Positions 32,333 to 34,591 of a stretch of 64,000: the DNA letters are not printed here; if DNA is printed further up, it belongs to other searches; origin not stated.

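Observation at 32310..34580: Stand-alone B12-binding radical SAM gene as an insulated, compositionally distinct island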

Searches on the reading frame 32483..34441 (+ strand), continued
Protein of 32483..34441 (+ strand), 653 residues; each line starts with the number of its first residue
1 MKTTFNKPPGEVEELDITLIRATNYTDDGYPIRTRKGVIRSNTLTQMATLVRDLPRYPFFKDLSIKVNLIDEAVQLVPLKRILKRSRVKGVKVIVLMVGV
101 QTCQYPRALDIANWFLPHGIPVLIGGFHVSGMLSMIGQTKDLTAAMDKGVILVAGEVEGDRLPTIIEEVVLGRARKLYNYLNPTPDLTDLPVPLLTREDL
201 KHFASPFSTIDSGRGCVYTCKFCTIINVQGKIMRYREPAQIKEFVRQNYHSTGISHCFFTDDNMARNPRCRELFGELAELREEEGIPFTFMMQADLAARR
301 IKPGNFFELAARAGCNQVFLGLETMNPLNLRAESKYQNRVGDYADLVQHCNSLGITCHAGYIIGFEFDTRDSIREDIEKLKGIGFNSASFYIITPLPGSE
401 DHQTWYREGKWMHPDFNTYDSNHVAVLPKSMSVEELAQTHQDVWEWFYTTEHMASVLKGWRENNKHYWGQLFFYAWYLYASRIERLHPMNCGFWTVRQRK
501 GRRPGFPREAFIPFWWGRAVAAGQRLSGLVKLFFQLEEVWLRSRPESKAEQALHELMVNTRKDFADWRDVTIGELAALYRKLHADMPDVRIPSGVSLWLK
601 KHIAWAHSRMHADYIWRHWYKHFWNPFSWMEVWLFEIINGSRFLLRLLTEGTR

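Call 11: find_encoding_contigs(protein=P0085, flank=8000, max_places=3)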
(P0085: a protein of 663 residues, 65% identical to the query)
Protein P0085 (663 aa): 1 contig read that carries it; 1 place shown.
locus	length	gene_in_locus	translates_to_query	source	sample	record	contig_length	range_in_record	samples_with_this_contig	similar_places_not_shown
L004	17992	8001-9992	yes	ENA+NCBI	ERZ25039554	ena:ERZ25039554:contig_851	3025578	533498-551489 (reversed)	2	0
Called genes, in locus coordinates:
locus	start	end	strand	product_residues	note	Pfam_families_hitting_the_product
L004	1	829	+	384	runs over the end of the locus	PF02784:Orn_Arg_deC_N, PF00278:Orn_DAP_Arg_deC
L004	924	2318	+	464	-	PF02321:OEP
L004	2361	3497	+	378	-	PF25876:HH_MFP_RND, PF25944:Beta-barrel_RND (weak), PF25954:Beta-barrel_RND_2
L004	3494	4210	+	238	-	PF00873:ACR_tran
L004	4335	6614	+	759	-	PF00873:ACR_tran, PF02355:SecD_SecF_C (faint)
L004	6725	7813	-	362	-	-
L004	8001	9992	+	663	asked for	PF04055:Radical_SAM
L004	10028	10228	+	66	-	-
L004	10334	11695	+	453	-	PF13529:Peptidase_C39_2, PF18962:Por_Secre_tail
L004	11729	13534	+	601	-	PF01301:Glyco_hydro_35, PF02449:Glyco_hydro_42 (faint), PF13364:BetaGal_ABD2 (faint), PF21317:BetaGal_ABD_1, PF21467:BetaGal_gal-bd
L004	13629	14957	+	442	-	-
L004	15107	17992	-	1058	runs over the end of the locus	PF17132:Glyco_hydro_106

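Call 17: find_related_loci(query=window:32483-34441:+, collection=genome_contigs, flank=8000)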
Query window:32483-34441:+ (653 aa) in genome_contigs; peptide patterns used: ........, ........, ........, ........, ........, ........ (x = any residue, [..] = any of these).
53 stretches matched a pattern; 1 encode a relative of the query (tblastn E <= 1e-3); 1 distinct loci.
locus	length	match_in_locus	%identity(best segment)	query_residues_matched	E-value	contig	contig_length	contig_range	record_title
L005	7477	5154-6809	40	17-575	1e-113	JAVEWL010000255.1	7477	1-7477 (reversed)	MAG: FCB group bacterium isolate BF4_144 NODE_33578_length_7477_cov_3.382177_Biofilm4, whole genome shotgun sequence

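Call 18: list_cluster_members(proteins=[P0003, P0004, P0005, P0023, P0027, P0040, P0044, P0049, P0085, P0062])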
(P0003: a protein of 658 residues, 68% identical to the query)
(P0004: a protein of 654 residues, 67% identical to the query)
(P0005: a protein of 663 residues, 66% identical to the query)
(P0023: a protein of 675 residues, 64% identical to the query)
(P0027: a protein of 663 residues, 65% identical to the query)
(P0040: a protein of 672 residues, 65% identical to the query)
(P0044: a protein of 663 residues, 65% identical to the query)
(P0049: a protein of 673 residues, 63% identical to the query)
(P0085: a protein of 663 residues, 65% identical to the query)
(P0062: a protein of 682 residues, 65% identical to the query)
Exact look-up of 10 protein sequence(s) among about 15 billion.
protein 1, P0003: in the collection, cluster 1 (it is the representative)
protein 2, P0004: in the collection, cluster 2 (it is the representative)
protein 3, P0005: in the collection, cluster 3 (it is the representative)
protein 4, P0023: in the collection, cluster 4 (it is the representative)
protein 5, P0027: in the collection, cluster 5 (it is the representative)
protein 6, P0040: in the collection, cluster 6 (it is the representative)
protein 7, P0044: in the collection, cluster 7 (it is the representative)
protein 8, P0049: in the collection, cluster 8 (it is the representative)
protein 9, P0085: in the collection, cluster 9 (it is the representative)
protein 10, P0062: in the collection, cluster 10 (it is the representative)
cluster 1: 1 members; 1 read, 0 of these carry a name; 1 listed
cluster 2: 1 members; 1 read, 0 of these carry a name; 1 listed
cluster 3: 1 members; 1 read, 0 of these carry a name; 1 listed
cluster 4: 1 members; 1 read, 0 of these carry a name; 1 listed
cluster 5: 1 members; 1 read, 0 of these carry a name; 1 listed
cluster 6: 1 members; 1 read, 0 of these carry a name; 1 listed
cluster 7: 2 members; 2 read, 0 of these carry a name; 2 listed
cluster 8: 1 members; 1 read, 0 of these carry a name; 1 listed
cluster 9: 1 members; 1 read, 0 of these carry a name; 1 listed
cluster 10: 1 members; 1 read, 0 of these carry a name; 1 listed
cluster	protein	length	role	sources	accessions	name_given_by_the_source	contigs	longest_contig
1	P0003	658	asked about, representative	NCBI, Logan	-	-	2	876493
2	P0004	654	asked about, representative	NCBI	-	-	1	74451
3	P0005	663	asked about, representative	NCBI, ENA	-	-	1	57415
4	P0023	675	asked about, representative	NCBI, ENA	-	-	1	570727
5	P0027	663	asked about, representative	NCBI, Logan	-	-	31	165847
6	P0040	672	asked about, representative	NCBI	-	-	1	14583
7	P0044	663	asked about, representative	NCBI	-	-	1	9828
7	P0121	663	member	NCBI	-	-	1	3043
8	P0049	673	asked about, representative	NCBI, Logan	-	-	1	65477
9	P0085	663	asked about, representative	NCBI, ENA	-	-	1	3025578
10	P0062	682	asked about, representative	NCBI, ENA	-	-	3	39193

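Call 19: find_encoding_contigs(protein=P0005, flank=8000, max_places=2)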
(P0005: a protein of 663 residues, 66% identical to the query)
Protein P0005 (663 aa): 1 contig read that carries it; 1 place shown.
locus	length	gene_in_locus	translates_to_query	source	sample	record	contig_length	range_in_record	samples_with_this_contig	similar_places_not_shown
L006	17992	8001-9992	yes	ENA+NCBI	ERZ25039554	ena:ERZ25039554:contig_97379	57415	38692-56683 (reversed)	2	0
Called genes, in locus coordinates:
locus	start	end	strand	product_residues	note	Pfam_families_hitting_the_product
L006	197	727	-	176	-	-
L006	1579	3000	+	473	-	PF01565:FAD_binding_4, PF08031:BBE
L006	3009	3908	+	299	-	PF01209:Ubie_methyltran (weak), PF13489:Methyltransf_23, PF05175:MTS (weak), PF13847:Methyltransf_31, PF08241:Methyltransf_11, PF08242:Methyltransf_12, PF13649:Methyltransf_25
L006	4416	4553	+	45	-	-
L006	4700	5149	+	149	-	PF02635:DsrE (weak)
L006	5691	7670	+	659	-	PF01433:Peptidase_M1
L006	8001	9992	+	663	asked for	PF04055:Radical_SAM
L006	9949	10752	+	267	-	PF13432:TPR_16 (faint), PF21033:RMD1-3, PF07719:TPR_2 (faint), PF13414:TPR_11 (faint), PF14559:TPR_19 (faint), PF13181:TPR_8 (faint), PF13431:TPR_17 (faint)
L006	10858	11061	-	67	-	PF00313:CSD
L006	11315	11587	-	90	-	-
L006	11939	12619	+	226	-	PF00072:Response_reg, PF00196:GerE, PF08281:Sigma70_r4_2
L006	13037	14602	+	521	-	-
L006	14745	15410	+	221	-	PF00657:Lipase_GDSL (weak), PF13472:Lipase_GDSL_2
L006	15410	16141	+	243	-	PF00072:Response_reg, PF00196:GerE, PF04545:Sigma70_r4 (weak), PF08281:Sigma70_r4_2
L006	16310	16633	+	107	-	PF05532:CsbD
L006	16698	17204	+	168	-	PF01145:Band_7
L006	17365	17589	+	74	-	-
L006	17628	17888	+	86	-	-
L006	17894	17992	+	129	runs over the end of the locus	PF07681:DoxX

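Call 20: find_encoding_contigs(protein=P0006, flank=8000, max_places=2)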
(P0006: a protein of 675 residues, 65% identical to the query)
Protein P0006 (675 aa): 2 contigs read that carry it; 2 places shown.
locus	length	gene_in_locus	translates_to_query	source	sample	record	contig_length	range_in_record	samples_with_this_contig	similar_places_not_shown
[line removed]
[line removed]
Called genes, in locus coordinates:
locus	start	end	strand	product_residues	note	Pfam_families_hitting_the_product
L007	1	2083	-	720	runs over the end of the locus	PF13205:Big_5, PF16656:Pur_ac_phosph_N (faint), PF25788:Ig_Rha78A_N (faint), PF00041:fn3 (weak), PF11999:Ice_binding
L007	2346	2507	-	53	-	PF18919:DUF5670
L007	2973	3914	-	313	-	PF04041:Glyco_hydro_130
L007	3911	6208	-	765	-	PF13439:Glyco_transf_4, PF00534:Glycos_transf_1, PF13692:Glyco_trans_1_4, PF13524:Glyco_trans_1_2 (weak)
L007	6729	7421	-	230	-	PF00072:Response_reg, PF04545:Sigma70_r4 (faint), PF00196:GerE, PF08281:Sigma70_r4_2 (weak)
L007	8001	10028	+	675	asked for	PF04055:Radical_SAM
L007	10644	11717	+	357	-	PF00356:LacI, PF00532:Peripla_BP_1, PF13407:Peripla_BP_4, PF13377:Peripla_BP_3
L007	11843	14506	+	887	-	PF18962:Por_Secre_tail (weak), PF13860:FlgD_ig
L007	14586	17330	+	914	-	PF13620:CarboxypepD_reg, PF13715:CarbopepD_reg_2, PF07715:Plug, PF00593:TonB_dep_Rec_b-barrel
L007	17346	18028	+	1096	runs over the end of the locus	-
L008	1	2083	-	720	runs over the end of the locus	PF13205:Big_5, PF16656:Pur_ac_phosph_N (faint), PF25788:Ig_Rha78A_N (faint), PF00041:fn3 (weak), PF11999:Ice_binding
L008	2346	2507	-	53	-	PF18919:DUF5670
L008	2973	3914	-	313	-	PF04041:Glyco_hydro_130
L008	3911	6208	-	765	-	PF13439:Glyco_transf_4, PF00534:Glycos_transf_1, PF13692:Glyco_trans_1_4, PF13524:Glyco_trans_1_2 (weak)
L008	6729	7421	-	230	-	PF00072:Response_reg, PF04545:Sigma70_r4 (faint), PF00196:GerE, PF08281:Sigma70_r4_2 (weak)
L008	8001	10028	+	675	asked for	PF04055:Radical_SAM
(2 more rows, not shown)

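Call 21: find_encoding_contigs(protein=P0001, flank=10000, max_places=3)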
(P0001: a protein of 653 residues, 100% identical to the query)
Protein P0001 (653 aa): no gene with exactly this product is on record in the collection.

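Call 28: search_protein_representatives(protein=window:32483-34441:+)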
Query: 653 residues. Proteins with E-value up to 0.001 (for the whole library): 15294; up to 1e-10: 3722; up to 1e-30: 245. The best 150 are listed.
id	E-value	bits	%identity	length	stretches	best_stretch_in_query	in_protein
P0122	1.3e-266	902.6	62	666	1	12-652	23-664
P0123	1.5e-135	469.4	42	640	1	13-589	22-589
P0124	6.8e-132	457.3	42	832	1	12-551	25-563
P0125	1.8e-129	449.3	41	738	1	12-551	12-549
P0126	6.6e-129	447.4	41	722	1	15-588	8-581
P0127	2.7e-124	432.2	42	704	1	14-547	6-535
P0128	2.8e-124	432.1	41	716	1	15-576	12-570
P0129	4.3e-124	431.5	41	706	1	14-553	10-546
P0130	1.0e-123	430.3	44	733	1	15-544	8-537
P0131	7.9e-123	427.3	39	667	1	1-553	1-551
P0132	5.1e-121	421.4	41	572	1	15-551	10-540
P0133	4.1e-118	411.8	42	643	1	9-520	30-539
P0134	2.2e-117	409.4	43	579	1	14-524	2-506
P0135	2.7e-115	402.4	41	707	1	15-548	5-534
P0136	6.3e-114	397.9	43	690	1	14-546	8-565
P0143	3.3e-101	355.9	36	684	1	17-546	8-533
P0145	1.9e-99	350.1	37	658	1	10-583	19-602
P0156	2.6e-91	323.2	36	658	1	12-643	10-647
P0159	3.2e-89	316.3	34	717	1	13-566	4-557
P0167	3.4e-82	293.1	33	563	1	15-549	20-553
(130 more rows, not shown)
